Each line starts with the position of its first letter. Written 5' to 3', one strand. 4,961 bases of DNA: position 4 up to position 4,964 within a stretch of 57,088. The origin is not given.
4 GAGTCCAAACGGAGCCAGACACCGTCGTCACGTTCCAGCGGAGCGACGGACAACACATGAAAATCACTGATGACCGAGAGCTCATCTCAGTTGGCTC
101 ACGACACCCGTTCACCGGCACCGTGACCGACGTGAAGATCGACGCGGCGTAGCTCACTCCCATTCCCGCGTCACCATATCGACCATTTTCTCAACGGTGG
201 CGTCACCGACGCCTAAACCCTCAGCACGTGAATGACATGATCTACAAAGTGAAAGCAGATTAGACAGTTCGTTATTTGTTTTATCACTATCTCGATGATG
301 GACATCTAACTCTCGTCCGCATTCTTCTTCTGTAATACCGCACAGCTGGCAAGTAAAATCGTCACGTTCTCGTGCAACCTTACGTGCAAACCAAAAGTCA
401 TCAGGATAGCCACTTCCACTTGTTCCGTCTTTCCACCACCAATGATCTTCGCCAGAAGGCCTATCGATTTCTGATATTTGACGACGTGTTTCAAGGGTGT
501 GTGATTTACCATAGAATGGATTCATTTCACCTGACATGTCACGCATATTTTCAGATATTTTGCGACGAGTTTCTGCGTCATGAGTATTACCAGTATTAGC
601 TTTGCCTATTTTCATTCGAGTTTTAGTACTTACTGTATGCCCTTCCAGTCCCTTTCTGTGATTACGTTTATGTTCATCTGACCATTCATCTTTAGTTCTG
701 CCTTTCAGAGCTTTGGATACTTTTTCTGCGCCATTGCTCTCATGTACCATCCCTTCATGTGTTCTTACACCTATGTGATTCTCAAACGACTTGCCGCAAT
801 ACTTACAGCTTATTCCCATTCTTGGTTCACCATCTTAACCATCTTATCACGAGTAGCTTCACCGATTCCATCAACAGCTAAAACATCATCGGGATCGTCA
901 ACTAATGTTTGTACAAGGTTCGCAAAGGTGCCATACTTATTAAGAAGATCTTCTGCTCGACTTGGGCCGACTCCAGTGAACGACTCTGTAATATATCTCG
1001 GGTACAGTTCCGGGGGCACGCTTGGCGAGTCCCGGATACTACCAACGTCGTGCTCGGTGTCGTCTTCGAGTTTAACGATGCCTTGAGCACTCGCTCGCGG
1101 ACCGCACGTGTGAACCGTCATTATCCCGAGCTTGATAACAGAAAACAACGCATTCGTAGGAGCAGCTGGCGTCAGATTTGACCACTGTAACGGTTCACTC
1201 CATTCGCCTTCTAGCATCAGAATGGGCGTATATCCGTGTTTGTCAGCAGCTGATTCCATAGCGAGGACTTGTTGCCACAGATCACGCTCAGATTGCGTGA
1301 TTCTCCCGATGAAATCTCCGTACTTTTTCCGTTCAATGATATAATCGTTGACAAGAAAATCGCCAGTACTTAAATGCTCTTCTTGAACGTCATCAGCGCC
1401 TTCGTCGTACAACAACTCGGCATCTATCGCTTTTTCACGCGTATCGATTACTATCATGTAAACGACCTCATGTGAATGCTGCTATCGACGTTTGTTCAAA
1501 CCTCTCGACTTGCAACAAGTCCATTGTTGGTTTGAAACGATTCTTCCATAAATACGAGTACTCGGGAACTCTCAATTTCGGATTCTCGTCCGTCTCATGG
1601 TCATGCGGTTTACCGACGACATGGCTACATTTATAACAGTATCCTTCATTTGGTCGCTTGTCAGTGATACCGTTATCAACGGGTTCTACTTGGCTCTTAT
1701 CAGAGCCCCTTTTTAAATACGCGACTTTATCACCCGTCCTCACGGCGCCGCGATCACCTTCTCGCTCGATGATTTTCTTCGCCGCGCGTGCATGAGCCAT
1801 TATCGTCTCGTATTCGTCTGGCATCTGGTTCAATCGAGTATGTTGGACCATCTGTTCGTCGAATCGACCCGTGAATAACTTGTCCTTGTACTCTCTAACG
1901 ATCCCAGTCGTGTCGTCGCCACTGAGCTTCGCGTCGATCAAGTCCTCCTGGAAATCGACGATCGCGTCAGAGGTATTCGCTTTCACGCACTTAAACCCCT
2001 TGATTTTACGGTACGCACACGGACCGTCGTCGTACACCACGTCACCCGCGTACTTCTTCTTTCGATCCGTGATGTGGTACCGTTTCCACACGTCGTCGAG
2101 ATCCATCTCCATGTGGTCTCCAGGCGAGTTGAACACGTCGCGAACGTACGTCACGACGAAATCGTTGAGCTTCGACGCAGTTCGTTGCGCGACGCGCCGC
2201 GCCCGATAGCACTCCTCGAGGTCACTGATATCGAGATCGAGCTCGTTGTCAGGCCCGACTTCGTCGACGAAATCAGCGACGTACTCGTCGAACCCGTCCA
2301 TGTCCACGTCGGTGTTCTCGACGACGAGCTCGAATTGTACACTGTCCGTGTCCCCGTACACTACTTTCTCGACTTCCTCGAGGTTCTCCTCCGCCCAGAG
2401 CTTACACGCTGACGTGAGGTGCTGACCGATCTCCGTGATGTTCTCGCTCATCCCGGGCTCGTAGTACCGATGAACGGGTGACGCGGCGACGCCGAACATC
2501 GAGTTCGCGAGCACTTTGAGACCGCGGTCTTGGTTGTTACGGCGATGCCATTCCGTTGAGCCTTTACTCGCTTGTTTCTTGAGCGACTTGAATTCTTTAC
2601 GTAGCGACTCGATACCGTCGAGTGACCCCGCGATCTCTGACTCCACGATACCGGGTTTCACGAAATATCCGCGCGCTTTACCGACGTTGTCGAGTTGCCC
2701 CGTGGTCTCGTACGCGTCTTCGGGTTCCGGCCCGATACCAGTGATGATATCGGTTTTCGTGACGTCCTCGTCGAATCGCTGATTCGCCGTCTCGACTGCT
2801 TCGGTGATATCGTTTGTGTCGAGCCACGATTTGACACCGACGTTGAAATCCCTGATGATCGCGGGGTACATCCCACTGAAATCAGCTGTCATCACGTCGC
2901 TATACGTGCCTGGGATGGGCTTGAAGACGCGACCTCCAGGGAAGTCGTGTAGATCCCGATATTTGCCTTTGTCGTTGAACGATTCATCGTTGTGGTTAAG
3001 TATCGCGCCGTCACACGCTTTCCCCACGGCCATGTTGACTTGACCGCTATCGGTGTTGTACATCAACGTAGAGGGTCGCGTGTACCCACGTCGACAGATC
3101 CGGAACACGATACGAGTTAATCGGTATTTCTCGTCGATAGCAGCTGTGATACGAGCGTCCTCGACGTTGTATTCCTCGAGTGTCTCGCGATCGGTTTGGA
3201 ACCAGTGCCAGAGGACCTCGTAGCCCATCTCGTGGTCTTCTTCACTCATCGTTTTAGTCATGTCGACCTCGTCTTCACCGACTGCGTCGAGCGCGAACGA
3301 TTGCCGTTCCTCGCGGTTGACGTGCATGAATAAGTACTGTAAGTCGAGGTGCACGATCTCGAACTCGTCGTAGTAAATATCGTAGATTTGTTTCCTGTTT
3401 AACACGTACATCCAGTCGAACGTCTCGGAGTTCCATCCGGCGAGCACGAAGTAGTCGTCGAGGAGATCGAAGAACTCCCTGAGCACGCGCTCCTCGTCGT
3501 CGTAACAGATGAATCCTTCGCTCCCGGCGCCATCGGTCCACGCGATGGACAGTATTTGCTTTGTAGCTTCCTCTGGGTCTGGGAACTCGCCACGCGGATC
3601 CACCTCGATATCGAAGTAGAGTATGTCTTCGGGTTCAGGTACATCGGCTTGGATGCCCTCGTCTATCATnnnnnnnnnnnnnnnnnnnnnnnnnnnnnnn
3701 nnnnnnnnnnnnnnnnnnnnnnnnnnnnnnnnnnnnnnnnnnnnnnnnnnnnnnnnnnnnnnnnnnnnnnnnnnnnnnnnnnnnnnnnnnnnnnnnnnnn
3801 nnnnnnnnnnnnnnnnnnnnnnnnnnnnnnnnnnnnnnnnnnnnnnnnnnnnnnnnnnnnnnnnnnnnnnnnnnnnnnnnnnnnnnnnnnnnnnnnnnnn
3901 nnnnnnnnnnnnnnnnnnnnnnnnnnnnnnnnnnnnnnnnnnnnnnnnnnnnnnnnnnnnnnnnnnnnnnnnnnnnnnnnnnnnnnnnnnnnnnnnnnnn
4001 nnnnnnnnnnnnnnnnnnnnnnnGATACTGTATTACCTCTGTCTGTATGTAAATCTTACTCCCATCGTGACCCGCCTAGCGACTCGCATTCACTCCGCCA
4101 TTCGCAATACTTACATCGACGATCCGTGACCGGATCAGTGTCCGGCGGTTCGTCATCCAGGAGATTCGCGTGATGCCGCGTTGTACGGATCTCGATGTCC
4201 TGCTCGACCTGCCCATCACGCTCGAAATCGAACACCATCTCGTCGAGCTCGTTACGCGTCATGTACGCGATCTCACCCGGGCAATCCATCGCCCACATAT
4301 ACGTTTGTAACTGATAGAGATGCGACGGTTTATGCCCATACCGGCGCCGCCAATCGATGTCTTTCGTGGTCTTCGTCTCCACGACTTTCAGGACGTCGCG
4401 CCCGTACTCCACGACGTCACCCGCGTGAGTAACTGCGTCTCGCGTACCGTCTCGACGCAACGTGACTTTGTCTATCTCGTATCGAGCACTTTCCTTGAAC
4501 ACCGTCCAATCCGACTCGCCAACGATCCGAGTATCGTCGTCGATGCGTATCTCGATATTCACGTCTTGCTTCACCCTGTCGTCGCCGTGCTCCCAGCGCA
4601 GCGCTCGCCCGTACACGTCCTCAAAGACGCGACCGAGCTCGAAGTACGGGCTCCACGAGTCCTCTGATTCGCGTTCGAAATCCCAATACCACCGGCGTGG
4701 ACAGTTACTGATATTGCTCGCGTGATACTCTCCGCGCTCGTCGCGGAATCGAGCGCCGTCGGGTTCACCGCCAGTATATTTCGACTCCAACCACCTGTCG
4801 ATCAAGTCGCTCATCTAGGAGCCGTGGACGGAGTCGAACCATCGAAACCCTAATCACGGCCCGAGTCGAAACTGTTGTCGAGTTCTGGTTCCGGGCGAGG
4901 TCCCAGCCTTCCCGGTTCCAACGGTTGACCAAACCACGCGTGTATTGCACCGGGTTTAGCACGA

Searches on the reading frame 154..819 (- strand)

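Call 90: search_protein_families(library=pfam, proteins=[window:154-819:-], max_evalue=0.01)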
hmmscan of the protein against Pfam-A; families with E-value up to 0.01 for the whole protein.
window:154-819:- (221 aa): 4 families
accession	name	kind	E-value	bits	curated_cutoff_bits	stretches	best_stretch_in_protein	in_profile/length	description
PF07460.16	NUMOD3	-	3.7e-10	40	20.4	1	82-116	6-37/37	NUMOD3 motif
PF01844.29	HNH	-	6.3e-05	23.5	21.4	1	157-198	1-43/47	HNH endonuclease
PF13392.12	HNH_3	-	0.001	19.1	24.8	1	171-194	19-42/46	HNH endonuclease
PF00096.32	zf-C2H2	-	0.0052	17.6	25.2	0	4-26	2-23/23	Zinc finger, C2H2 type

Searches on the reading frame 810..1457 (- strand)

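Call 90: search_protein_families(library=pfam, proteins=[window:810-1457:-], max_evalue=0.01)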
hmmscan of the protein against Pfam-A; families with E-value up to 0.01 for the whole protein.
window:810-1457:- (215 aa): 3 families
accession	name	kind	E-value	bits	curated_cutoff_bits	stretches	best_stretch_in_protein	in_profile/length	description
PF02732.21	ERCC4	-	1.9e-10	41.3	24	1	4-104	1-113/140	ERCC4 domain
PF14520.12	HHH_5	-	6.8e-06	26.9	27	1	161-207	8-52/57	Helix-hairpin-helix domain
PF00633.29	HHH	-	0.0055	17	24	0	187-204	8-25/30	Helix-hairpin-helix motif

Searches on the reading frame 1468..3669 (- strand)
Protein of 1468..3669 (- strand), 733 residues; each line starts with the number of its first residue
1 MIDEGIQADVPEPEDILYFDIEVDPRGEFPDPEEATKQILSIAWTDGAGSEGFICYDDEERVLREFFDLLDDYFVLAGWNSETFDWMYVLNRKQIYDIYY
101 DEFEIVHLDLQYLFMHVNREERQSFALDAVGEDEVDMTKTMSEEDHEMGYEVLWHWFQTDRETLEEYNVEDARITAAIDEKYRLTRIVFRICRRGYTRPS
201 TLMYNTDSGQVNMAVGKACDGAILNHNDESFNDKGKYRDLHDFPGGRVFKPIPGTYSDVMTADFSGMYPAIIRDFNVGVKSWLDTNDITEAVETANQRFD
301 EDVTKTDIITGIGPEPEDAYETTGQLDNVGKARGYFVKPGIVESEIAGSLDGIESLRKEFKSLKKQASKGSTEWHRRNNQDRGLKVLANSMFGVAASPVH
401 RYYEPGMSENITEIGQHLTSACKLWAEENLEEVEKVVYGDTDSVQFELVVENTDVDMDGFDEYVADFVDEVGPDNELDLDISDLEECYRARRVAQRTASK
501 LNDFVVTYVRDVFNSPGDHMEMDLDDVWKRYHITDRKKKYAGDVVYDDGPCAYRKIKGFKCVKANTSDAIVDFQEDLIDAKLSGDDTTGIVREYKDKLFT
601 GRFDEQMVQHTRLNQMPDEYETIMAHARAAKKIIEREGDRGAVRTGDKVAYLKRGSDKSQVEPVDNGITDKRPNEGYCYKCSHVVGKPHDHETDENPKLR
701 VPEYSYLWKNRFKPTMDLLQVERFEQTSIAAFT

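Call 17: search_protein_families(library=pfam, proteins=[window:1468-3669:-], max_evalue=0.01)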
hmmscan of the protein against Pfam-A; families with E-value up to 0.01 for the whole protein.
window:1468-3669:- (733 aa): 3 families
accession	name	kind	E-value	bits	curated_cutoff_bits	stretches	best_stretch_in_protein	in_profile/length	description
PF00136.26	DNA_pol_B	-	2.1e-25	89.9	23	2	238-454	41-242/453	DNA polymerase family B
PF03104.25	DNA_pol_B_exo1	-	2.9e-09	37.1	23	1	54-98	138-185/242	DNA polymerase family B, exonuclease domain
PF13482.12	RNase_H_2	-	0.00033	21.1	22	1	17-180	1-162/165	RNase_H superfamily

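Call 36: search_dna_similar(query=window:1468-3669:-, collection=phages, mode=protein, max_rows=15)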
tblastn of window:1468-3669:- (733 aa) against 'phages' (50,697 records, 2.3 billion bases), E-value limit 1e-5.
Records with a match: 955; places in all: 955; records where one place covers at least 80% of the query: 2.
Best place of each record, by identity: <60% 955.
By first word of the organism name: Synechococcus 281; Escherichia 274; Acinetobacter 53; Cyanophage 50; Vibrio 33; Klebsiella 27; Aeromonas 23; Shigella 20; Rhizobium 19; Prochlorococcus 18; and 38 more.
By host as written in the record: - 198; Synechococcus 105; Escherichia coli 101; Synechococcus sp. 29; Synechococcus sp. WH7803 26; Escherichia coli O157:H7 17; Escherichia coli LF82 15; Synechococcus sp. WH8102 13; and 222 more.
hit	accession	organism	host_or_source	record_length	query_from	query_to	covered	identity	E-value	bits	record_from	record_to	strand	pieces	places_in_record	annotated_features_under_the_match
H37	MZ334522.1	Halorubrum tailed virus 27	Halorubrum sp.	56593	4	630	86%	24.1%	4e-15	86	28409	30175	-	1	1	DNA polymerase elongation subunit family B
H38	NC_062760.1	Halorubrum tailed virus 27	Halorubrum sp.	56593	4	630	86%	24.1%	4e-15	86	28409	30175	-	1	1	DNA polymerase elongation subunit family B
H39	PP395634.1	Microcystis phage Mel-JY01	Microcystis elabens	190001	1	579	79%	23.2%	5e-26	121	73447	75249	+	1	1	PolB DNA polymerase elongation subunit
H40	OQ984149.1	Phage C48C1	-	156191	16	595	79%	23.1%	2e-20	103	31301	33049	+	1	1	DNA polymerase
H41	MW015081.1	Synechococcus phage S-SRM01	Synechococcus sp. KCZYC6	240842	19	591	78%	23.1%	4e-15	86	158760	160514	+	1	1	DNA polymerase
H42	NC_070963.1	Synechococcus phage S-SRM01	Synechococcus sp. KCZYC6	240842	19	591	78%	23.1%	4e-15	86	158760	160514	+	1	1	DNA polymerase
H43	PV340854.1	Synechococcus phage Sf-FP1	Synechococcus sp. WH8102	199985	16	575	76%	22.4%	1e-17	94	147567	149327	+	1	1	DNA polymerase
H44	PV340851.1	Synechococcus phage Sf-CH3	Synechococcus sp. WH8102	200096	16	575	76%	22.4%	1e-17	94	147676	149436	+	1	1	DNA polymerase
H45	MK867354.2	Synechococcus phage S-SCSM1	Synechococcus sp. WH 7803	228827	16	586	78%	21.8%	5e-12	76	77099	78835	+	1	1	DNA polymerase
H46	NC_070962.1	Synechococcus phage S-SCSM1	Synechococcus sp. WH 7803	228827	16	586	78%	21.8%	5e-12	76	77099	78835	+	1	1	DNA polymerase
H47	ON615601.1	Synechococcus phage BUCT-ZZ01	Synechococcus elongatus PCC 7942 = ...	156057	53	597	74%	22.6%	2e-12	77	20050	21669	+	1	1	DNA polymerase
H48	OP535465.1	Synechococcus phage S-CREM1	Synechococcus sp. CB0101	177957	16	577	77%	21.4%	7e-8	62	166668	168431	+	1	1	DNA polymerase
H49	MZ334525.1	Haloarcula tailed virus 2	Halorubrum sp.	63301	20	585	77%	21.3%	1e-14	84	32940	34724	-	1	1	DNA polymerase elongation subunit family B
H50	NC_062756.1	Haloarcula tailed virus 2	Halorubrum sp.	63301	20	585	77%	21.3%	1e-14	84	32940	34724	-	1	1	DNA polymerase elongation subunit family B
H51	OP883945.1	Stenotrophomonas phage CM1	Stenotrophomonas maltophilia SRM01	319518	50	598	75%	21.8%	1e-12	78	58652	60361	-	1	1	record has no annotation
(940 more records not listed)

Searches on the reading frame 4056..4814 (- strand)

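Call 17: search_protein_families(library=pfam, proteins=[window:4056-4814:-], max_evalue=0.01)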
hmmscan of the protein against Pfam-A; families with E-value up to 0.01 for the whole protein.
window:4056-4814:- (252 aa): 2 families
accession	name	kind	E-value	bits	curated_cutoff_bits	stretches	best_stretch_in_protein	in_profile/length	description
PF12705.13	PDDEXK_1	-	0.00052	20.5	22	1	133-243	129-246/247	PD-(D/E)XK nuclease superfamily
PF01930.23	Cas_Cas4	-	0.00058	20.4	22.7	1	132-243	56-158/160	Domain of unknown function DUF83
